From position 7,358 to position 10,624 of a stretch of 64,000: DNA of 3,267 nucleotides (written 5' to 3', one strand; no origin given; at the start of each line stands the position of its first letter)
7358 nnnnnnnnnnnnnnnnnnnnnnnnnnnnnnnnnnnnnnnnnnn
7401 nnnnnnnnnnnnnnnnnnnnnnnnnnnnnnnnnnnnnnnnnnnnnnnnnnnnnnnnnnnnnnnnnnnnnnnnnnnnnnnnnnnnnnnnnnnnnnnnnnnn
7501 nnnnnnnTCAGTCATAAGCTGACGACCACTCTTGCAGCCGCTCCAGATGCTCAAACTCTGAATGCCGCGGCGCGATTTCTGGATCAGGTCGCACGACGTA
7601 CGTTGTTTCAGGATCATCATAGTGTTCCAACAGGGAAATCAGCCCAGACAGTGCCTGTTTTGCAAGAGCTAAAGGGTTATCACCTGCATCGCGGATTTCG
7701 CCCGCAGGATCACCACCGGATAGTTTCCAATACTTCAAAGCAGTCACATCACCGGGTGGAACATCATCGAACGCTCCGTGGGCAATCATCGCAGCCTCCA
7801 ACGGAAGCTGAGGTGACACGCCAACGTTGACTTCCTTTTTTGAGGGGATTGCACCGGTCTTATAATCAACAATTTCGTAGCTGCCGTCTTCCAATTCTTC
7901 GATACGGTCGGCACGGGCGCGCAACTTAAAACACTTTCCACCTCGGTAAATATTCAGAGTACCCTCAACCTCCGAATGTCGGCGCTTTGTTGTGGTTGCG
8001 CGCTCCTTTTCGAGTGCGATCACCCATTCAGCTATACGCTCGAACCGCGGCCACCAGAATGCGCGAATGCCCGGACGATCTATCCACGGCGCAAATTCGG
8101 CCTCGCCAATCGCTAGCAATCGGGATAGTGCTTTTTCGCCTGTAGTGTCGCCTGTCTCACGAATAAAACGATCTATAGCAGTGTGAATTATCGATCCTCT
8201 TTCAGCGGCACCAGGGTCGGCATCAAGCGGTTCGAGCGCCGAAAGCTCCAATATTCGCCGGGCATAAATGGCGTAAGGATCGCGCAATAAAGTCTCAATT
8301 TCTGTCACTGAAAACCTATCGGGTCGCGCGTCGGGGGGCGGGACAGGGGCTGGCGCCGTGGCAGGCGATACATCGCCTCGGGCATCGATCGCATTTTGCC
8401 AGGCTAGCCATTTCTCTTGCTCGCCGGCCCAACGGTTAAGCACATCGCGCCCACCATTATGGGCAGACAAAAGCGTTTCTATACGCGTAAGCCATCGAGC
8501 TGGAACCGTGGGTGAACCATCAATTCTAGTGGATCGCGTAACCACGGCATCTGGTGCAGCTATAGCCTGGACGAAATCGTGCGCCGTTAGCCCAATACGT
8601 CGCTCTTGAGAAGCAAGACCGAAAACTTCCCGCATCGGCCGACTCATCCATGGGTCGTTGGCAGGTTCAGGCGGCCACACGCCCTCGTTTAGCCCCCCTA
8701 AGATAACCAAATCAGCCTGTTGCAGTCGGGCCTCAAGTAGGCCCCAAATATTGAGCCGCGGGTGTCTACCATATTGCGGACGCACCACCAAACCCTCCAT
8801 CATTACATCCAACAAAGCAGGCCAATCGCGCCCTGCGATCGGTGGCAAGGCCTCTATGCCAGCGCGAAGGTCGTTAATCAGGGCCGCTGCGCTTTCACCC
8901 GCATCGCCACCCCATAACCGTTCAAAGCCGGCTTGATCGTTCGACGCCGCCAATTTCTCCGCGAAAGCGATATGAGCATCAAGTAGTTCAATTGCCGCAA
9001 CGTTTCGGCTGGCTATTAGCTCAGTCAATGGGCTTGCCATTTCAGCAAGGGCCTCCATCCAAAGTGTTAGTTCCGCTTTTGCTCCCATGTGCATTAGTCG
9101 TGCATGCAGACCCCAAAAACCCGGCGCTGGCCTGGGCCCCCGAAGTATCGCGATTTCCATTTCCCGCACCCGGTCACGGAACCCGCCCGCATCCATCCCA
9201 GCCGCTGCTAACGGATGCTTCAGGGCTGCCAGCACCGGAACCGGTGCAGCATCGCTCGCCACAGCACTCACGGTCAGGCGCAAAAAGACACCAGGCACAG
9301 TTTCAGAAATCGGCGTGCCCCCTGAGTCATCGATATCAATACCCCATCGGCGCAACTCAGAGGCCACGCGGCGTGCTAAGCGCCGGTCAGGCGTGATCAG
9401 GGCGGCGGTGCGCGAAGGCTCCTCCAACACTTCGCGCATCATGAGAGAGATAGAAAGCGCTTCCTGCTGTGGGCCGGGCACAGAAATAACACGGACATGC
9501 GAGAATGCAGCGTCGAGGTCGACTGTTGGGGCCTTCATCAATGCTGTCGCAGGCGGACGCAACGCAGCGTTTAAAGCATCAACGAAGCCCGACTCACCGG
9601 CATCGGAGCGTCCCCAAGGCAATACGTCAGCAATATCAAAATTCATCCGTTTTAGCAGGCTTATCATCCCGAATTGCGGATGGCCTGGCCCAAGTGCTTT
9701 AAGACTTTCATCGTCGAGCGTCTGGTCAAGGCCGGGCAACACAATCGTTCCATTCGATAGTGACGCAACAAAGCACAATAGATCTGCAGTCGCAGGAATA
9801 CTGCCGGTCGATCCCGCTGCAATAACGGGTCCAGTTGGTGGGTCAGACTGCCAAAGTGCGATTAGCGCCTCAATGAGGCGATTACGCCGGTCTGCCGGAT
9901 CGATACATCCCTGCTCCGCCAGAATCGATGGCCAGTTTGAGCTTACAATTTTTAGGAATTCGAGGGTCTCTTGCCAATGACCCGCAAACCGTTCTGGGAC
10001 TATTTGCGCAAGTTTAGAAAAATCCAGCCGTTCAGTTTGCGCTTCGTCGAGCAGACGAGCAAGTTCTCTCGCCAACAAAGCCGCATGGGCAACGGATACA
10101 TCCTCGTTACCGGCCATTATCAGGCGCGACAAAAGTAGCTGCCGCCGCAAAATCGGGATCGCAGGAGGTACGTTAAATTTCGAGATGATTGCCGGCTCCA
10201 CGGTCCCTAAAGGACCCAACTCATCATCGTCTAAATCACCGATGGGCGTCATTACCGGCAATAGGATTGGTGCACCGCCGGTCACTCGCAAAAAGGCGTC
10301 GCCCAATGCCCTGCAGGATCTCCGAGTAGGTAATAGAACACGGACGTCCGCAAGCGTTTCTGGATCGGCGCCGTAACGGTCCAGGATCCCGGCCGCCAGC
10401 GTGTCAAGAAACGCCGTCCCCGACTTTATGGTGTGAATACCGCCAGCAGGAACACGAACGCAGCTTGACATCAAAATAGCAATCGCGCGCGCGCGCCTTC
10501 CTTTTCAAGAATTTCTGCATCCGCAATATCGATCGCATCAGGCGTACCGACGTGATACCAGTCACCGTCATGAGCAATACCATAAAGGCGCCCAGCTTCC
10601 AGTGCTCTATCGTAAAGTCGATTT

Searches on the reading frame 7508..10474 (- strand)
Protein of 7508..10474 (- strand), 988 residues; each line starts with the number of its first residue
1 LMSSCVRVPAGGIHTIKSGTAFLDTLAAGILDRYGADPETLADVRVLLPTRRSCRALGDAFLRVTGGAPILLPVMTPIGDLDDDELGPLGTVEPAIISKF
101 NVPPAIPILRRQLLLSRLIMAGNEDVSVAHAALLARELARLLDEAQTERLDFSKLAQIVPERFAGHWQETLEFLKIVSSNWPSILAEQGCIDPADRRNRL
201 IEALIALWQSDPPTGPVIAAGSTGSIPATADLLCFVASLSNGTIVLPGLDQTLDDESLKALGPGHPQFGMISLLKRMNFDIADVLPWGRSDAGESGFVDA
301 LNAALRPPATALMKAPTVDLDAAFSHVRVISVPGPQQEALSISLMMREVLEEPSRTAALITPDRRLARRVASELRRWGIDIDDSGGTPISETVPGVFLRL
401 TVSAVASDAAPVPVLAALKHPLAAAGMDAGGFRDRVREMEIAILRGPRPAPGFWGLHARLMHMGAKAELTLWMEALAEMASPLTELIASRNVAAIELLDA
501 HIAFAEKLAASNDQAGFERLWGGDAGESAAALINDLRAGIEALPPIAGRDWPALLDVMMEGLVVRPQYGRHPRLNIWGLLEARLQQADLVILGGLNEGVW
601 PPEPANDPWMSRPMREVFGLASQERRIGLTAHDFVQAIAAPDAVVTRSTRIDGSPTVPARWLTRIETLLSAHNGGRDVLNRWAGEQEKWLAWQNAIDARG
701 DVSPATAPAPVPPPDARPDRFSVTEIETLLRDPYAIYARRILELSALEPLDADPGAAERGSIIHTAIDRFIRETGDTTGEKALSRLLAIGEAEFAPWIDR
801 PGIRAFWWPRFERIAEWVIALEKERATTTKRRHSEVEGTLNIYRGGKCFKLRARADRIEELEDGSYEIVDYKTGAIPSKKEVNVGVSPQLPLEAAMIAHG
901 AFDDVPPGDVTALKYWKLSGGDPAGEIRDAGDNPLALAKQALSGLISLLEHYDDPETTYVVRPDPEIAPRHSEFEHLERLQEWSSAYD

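Call 80: search_protein_families(library=pfam, proteins=[window:7508-10474:-], max_evalue=0.00001)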
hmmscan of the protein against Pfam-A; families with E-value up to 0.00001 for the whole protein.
window:7508-10474:- (988 aa): 1 family
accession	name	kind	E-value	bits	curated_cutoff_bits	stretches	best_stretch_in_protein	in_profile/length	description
PF12705.13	PDDEXK_1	-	5.6e-22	79.3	22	1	720-941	1-213/247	PD-(D/E)XK nuclease superfamily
